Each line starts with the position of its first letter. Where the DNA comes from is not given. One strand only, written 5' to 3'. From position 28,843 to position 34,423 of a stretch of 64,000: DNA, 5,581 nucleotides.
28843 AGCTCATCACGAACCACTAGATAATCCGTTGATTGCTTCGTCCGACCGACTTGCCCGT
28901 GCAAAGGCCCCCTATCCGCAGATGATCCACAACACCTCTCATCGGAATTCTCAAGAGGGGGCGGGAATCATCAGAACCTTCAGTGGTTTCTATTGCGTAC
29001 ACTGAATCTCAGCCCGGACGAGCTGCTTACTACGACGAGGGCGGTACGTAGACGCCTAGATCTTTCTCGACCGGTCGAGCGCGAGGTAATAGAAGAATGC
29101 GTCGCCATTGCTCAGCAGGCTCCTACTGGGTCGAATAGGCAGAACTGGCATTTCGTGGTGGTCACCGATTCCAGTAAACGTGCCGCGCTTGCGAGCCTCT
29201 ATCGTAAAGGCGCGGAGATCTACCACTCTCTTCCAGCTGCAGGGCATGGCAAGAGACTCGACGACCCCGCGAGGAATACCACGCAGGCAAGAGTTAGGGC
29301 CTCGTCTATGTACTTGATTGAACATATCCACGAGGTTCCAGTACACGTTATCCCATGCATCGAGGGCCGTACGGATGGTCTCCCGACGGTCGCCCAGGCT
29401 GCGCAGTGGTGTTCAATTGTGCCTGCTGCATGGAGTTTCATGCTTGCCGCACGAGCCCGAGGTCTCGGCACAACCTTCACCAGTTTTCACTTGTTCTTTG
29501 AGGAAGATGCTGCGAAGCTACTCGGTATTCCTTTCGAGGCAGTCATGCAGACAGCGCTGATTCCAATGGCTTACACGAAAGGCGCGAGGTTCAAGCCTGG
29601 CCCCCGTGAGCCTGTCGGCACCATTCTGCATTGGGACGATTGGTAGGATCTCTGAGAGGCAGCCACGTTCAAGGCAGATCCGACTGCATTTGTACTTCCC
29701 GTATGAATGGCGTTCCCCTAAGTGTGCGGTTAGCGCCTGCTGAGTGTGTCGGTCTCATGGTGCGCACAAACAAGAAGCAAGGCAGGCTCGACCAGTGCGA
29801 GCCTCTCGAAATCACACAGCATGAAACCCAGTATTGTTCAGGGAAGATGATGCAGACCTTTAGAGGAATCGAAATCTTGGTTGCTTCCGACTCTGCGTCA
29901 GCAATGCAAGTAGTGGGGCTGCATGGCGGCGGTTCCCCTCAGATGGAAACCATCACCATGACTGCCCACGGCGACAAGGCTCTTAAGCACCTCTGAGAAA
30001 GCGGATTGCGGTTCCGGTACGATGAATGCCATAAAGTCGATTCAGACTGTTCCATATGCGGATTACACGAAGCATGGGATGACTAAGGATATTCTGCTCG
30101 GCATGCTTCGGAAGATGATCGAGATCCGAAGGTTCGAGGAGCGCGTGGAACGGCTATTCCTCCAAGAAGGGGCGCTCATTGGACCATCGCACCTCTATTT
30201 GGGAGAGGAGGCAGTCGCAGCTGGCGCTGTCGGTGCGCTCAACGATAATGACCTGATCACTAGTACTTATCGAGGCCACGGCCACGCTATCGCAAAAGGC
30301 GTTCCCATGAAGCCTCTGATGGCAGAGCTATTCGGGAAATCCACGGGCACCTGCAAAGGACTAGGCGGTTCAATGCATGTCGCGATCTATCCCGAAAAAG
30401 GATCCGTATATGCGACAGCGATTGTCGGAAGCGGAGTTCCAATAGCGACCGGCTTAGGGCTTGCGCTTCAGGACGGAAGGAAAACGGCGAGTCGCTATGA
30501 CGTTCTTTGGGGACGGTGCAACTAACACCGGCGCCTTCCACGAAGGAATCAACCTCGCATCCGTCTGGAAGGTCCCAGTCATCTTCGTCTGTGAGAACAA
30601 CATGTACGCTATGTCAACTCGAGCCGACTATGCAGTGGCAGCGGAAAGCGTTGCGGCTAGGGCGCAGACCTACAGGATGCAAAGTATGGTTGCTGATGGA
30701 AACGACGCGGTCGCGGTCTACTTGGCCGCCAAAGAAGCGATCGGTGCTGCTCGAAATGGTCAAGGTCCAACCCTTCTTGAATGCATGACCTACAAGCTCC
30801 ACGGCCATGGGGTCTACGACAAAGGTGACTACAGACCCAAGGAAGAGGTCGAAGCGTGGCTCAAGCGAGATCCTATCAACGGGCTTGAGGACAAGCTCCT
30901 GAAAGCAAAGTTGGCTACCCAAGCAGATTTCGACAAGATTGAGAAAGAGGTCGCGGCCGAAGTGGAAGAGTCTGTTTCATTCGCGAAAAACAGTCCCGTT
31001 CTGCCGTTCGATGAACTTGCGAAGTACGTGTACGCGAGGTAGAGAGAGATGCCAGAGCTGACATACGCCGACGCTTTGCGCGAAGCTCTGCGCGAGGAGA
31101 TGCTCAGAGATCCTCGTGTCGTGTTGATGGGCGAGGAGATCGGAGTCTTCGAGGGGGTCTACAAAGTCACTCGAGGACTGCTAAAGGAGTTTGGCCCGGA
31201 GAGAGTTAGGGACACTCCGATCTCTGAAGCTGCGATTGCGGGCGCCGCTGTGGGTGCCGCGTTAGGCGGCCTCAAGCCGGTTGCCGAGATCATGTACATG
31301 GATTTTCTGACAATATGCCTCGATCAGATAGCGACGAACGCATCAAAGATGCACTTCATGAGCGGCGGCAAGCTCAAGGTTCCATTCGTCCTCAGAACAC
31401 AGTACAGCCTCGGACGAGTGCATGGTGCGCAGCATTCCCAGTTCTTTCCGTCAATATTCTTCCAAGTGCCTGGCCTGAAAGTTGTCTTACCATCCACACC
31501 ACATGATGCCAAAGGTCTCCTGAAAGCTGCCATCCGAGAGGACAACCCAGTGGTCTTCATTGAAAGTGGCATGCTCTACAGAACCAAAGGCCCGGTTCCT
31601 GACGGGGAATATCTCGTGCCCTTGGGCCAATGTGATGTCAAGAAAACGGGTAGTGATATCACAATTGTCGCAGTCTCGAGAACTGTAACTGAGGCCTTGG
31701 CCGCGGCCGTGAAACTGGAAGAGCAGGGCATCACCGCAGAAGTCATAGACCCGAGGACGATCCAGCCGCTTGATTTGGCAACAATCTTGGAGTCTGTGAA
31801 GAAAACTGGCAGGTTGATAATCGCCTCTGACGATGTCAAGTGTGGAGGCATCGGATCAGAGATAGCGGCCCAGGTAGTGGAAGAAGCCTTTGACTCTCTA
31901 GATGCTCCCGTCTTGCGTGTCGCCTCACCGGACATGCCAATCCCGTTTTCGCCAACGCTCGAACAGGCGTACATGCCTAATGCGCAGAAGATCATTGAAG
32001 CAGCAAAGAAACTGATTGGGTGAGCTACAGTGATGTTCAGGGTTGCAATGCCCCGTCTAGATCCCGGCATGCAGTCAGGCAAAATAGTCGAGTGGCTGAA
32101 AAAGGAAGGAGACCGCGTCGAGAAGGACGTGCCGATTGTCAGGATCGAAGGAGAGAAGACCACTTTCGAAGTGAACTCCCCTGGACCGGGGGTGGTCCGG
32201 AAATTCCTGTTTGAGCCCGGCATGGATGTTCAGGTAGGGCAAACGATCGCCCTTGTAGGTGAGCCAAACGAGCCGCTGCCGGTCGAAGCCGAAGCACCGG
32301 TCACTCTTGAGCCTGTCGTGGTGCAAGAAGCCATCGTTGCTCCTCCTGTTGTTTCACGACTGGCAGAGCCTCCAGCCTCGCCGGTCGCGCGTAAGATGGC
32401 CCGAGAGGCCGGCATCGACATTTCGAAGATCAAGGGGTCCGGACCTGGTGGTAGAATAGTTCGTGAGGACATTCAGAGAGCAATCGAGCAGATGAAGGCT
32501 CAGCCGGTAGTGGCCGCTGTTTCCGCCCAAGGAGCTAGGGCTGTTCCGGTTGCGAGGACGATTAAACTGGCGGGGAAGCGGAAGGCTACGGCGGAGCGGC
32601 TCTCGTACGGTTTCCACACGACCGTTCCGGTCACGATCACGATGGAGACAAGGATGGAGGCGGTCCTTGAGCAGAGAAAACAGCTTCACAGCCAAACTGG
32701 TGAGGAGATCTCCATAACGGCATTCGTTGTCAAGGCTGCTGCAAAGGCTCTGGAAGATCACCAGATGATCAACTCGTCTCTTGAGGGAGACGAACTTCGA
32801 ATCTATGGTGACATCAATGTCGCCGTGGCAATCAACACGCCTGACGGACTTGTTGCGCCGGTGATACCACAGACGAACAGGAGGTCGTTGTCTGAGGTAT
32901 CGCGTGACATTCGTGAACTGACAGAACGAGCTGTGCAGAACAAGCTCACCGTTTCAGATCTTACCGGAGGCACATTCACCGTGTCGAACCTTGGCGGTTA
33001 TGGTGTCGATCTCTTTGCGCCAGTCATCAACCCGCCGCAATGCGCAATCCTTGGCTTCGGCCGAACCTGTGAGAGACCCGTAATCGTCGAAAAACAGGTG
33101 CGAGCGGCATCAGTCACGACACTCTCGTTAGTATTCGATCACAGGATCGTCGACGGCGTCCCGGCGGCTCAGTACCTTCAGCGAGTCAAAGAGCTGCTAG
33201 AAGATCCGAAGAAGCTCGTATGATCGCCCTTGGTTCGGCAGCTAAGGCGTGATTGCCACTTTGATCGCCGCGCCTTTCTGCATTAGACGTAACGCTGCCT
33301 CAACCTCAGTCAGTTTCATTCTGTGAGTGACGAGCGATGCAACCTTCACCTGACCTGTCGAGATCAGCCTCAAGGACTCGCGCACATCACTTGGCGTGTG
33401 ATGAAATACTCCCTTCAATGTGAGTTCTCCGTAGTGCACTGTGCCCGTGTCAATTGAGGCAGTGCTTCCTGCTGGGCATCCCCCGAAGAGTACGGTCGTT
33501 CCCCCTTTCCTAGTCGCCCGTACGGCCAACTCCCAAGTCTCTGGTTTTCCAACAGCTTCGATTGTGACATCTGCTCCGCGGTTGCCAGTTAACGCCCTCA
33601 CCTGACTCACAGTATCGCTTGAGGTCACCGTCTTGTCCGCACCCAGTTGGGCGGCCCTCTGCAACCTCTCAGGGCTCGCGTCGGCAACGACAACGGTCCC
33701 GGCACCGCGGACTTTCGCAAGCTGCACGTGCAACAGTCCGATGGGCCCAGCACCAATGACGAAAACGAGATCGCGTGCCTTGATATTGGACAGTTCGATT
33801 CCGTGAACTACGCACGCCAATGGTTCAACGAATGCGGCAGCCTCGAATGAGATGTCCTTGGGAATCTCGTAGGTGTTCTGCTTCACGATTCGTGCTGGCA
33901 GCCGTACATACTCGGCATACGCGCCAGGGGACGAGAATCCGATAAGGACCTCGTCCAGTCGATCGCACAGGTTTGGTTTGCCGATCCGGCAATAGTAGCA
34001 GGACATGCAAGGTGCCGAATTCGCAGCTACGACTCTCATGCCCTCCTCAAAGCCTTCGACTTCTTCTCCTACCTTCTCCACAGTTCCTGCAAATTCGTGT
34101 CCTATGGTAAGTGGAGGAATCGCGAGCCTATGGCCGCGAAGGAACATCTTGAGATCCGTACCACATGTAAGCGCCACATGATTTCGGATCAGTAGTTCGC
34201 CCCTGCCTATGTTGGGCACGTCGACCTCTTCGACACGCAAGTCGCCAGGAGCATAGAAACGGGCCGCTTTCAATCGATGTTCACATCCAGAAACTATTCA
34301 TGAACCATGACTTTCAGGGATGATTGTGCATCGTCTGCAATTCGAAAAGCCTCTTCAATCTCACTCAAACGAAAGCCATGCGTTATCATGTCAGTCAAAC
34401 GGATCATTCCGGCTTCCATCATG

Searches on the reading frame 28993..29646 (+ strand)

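Call 28: search_protein_families(library=pfam, proteins=[window:28993-29646:+], max_evalue=0.00001)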
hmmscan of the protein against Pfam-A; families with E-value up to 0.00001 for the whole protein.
window:28993-29646:+ (217 aa): 1 family
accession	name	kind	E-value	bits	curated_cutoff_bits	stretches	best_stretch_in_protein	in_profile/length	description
PF00881.29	Nitroreductase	-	8.8e-20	72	23.5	1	16-189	5-162/167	Nitroreductase family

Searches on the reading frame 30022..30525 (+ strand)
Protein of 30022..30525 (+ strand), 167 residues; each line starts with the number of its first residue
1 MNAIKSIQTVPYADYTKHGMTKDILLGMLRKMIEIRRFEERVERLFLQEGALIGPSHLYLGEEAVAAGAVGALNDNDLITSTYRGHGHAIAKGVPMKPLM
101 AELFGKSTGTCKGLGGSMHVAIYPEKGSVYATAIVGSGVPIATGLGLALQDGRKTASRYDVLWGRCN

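Call 28: search_protein_families(library=pfam, proteins=[window:30022-30525:+], max_evalue=0.00001)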
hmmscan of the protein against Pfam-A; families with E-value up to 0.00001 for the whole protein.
window:30022-30525:+ (167 aa): 1 family
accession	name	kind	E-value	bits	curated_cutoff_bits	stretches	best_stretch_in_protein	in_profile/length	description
PF00676.26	E1_dh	-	5.1e-19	68.8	22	1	30-151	1-119/300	Dehydrogenase E1 component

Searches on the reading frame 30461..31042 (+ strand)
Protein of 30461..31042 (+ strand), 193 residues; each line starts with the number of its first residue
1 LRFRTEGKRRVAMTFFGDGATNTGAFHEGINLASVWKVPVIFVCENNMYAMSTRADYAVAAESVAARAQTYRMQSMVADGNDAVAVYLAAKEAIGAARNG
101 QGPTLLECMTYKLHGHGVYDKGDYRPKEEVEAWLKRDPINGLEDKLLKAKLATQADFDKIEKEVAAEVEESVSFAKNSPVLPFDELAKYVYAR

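Call 28: search_protein_families(library=pfam, proteins=[window:30461-31042:+], max_evalue=0.00001)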
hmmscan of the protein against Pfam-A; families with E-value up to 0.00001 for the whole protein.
window:30461-31042:+ (193 aa): 1 family
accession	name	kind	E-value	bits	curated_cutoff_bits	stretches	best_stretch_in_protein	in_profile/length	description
PF00676.26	E1_dh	-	1.4e-58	198.7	22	1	4-181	118-297/300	Dehydrogenase E1 component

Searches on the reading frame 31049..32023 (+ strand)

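Call 28: search_protein_families(library=pfam, proteins=[window:31049-32023:+], max_evalue=0.00001)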
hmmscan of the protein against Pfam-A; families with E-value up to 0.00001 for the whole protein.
window:31049-32023:+ (324 aa): 2 families
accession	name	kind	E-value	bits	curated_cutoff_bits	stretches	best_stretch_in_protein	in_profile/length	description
PF02780.25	Transketolase_C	-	5.2e-42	143.1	25.9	1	193-315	1-124/124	Transketolase, C-terminal domain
PF02779.29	Transket_pyr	-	2.1e-41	141.9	27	1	4-178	3-173/174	Transketolase, pyrimidine binding domain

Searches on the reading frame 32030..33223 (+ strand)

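Call 3: search_protein_families(library=pfam, proteins=[window:32030-33223:+])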
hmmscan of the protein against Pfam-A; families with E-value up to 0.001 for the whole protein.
window:32030-33223:+ (397 aa): 3 families
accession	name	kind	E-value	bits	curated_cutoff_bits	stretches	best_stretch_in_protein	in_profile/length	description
PF00198.28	2-oxoacid_dh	-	6.2e-72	242.2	23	1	176-396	5-230/232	2-oxoacid dehydrogenases acyltransferase (catalytic domain)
PF02817.22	E3_binding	-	3.4e-17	62.8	23.7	1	114-149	1-36/36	e3 binding domain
PF00364.28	Biotin_lipoyl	-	9.6e-14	51.4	22.1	1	5-74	3-71/73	Biotin-requiring enzyme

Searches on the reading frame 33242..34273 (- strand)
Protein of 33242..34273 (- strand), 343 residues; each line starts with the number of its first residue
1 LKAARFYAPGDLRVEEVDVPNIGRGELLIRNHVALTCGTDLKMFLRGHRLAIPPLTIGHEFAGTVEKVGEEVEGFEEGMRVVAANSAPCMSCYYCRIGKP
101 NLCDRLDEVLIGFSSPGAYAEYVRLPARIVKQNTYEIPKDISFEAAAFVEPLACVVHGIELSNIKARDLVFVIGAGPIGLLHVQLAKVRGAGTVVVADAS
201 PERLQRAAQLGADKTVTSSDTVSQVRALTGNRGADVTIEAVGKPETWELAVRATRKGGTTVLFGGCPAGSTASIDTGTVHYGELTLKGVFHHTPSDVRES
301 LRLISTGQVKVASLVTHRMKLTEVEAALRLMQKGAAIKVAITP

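Call 3: search_protein_families(library=pfam, proteins=[window:33242-34273:-])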
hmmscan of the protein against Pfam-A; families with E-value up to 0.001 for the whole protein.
window:33242-34273:- (343 aa): 4 families
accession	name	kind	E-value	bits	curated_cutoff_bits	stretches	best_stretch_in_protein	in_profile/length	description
PF00107.32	ADH_zinc_N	-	2.6e-31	108.7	31.8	1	177-305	1-128/129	Zinc-binding dehydrogenase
PF08240.17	ADH_N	-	2.2e-26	92.5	23.5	1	23-130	1-99/104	Alcohol dehydrogenase GroES-like domain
PF16912.11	Glu_dehyd_C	-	2.6e-13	50.4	34.9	1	146-341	4-209/211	Glucose dehydrogenase C-terminus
PF13602.12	ADH_zinc_N_2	-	9.5e-09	36.7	27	1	210-336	1-128/134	Zinc-binding dehydrogenase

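Call 9: search_protein_families(library=ncbifam, proteins=[window:33242-34273:-], max_evalue=0.00001)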
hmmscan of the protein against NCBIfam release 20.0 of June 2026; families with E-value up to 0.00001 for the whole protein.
window:33242-34273:- (343 aa): 23 families
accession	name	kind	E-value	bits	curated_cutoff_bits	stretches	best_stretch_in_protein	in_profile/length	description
NF003808.0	PRK05396.1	equivalog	1.5e-61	208.1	380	1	12-341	13-338/341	L-threonine 3-dehydrogenase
TIGR00692.1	tdh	equivalog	1.4e-60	205.1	458.35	1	14-341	13-338/340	L-threonine 3-dehydrogenase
NF041097.1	keto_inos_dh_IolM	equivalog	3.6e-56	190.5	450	1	3-341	31-387/389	scyllo-inosose 3-dehydrogenase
NF007489.0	PRK10083.1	equivalog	3.4e-46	157.8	376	1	7-334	7-326/339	Zn-dependent oxidoreductase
NF010344.0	PRK13771.1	subfamily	6.4e-46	156.9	349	1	11-334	12-323/334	putative alcohol dehydrogenase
NF007642.0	PRK10309.1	equivalog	4.1e-42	144.6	550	1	1-333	1-335/347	galactitol-1-phosphate 5-dehydrogenase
TIGR03989.1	Rxyl_3153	subfamily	3.4e-39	135.2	440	1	10-340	12-367/370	NDMA-dependent alcohol dehydrogenase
TIGR03366.1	HpnZ_proposed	hypoth_equivalog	9.1e-39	133.5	328.1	1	21-323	2-314/315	putative phosphonate catabolism associated alcohol dehydrogenase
TIGR03451.1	mycoS_dep_FDH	equivalog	5.8e-38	130.6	512.9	2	157-338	167-353/358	S-(hydroxymethyl)mycothiol dehydrogenase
NF007375.0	PRK09880.1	equivalog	1.6e-37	129.1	469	1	27-340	30-340/344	L-idonate 5-dehydrogenase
NF041172.1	AcrlCoa_red_Thmprot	equivalog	5e-37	127.6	500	1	2-335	2-325/334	acryloyl-CoA reductase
TIGR02818.1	adh_III_F_hyde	equivalog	9.5e-32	110.5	543.95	2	3-107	4-109/368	S-(hydroxymethyl)glutathione dehydrogenase/class III alcohol dehydrogenase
NF006940.0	PRK09422.1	equivalog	1.7e-27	96.3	344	1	1-335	1-326/338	alcohol dehydrogenase AdhP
NF047908.1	AldhRedAhr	equivalog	1.5e-25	89.8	470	1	9-336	13-327/335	NADPH-dependent aldehyde reductase Ahr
TIGR03201.1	dearomat_had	equivalog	2.7e-23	82.6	338.65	1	9-222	7-221/349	6-hydroxycyclohex-1-ene-1-carbonyl-CoA dehydrogenase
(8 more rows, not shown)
